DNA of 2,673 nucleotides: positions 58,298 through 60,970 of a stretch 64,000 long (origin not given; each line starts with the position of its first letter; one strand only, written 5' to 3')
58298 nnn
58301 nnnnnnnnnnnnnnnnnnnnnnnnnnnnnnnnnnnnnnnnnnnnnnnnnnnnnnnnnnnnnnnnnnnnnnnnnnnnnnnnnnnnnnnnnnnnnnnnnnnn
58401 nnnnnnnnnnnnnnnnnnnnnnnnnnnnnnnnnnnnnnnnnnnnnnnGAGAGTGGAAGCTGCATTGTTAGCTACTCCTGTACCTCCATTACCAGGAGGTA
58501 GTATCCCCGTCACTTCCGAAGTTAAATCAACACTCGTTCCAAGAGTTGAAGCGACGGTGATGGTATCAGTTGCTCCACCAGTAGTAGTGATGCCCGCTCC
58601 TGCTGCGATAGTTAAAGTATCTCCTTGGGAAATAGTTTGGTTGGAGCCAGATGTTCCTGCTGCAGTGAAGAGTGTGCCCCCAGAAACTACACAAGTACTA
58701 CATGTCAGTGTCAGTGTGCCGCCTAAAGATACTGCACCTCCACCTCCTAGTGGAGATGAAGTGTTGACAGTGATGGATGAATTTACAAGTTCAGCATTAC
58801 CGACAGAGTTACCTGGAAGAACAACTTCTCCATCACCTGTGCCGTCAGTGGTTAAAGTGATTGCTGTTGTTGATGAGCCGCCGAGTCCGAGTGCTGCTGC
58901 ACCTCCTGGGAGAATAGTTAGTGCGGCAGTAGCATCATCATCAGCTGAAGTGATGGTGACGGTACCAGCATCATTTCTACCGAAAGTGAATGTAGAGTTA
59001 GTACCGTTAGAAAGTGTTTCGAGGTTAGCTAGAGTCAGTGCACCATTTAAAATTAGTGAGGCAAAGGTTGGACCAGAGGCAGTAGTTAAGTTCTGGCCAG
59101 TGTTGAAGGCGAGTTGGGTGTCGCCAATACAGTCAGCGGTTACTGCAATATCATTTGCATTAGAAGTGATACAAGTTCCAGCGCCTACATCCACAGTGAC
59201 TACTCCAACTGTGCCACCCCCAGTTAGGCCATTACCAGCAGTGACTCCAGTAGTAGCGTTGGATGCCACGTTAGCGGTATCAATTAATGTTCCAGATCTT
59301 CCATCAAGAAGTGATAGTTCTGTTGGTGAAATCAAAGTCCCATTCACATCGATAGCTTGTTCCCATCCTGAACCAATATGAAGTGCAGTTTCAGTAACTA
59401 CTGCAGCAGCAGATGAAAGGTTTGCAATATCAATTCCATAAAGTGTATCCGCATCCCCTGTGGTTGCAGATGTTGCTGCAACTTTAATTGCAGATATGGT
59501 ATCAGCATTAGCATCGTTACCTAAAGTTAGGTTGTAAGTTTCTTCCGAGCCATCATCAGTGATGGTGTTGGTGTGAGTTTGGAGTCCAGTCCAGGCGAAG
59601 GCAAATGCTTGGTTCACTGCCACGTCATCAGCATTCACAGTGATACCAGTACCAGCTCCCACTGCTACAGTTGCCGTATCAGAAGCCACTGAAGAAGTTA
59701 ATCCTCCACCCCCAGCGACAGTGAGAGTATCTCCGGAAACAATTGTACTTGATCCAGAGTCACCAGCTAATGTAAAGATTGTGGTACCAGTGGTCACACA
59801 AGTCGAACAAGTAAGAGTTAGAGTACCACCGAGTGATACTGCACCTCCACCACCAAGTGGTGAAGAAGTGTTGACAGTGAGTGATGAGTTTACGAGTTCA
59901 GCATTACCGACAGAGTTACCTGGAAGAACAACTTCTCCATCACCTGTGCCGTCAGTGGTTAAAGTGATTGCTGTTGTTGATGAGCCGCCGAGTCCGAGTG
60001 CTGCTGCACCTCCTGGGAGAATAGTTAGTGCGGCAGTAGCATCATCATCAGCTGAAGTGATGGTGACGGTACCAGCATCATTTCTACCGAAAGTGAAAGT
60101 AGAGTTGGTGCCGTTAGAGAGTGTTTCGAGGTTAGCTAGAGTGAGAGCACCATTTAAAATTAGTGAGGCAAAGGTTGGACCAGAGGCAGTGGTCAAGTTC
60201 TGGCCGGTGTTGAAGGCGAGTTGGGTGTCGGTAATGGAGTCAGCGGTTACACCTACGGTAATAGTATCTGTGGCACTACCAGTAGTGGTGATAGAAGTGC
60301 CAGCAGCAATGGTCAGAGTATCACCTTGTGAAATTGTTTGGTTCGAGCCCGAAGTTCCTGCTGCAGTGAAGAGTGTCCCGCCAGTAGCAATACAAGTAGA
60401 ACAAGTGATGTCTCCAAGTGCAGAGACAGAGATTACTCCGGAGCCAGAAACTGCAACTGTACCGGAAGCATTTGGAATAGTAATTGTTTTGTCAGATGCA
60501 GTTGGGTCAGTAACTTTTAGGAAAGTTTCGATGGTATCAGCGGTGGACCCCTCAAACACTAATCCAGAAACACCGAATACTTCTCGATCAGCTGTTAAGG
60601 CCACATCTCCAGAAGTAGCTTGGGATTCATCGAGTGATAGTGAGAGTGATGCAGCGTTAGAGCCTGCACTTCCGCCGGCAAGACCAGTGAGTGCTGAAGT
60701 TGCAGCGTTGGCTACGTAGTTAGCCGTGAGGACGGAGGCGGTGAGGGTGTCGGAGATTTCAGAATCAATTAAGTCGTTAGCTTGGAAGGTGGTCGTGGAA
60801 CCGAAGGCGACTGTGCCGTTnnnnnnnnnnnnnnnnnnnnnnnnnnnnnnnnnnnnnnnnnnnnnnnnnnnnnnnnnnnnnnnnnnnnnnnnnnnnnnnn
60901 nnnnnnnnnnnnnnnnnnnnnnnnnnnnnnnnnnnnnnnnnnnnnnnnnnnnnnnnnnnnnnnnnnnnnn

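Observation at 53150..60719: Three kb-scale near-identical direct repeats inside the 16 kb gene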

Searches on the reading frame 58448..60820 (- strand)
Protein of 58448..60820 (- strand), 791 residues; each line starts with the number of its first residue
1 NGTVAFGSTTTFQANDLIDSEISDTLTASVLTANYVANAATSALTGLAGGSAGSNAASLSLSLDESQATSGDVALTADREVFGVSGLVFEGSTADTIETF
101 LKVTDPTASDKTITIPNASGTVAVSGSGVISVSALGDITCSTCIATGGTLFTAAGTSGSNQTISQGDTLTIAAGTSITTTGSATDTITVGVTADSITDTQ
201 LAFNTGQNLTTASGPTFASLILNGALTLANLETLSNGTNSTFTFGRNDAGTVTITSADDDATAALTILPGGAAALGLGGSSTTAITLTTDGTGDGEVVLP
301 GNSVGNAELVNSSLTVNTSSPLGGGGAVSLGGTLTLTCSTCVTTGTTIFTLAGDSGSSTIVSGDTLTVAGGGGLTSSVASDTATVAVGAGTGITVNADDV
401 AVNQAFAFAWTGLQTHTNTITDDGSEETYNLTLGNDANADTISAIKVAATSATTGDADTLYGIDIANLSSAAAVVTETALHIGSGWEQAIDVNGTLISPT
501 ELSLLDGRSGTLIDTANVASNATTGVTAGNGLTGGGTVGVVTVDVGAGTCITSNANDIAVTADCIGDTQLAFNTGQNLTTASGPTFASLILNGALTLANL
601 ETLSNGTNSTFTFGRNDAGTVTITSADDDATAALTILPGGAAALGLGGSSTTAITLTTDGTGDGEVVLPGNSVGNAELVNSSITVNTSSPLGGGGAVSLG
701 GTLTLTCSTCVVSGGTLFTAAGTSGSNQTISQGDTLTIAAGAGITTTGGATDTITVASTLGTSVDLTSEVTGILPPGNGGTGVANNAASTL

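Call 25: find_homologous_proteins(query=window:58448-60820:-, max_evalue=1e-20)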
Query window:58448-60820:- (791 aa): 12 proteins with E <= 1e-20 among 8000 candidates.
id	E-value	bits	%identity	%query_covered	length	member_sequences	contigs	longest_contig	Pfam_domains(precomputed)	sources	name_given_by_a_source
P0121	1.5e-61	227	48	31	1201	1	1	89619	-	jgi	jgi:hypothetical protein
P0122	1.6e-61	227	65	10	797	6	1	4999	-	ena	-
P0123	8.7e-58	215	48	34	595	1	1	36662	-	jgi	jgi:hypothetical protein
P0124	2.9e-55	206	64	17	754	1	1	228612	-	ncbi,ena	-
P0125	1.0e-48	185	65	11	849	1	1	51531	-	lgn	-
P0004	1.9e-44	170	62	12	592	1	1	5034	-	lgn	-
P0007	1.0e-40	158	72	12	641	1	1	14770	-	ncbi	ncbi:MAG: hypothetical protein E6R05_02640, partial [Candidatus Moraniibacteriota bacterium]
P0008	4.9e-36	143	39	35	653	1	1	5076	-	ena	-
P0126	2.4e-26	111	77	10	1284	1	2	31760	-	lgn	-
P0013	2.9e-25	107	59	7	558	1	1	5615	-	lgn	-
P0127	4.3e-21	93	75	11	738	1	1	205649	-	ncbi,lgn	-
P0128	4.4e-21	93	53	16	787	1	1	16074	-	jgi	jgi:hypothetical protein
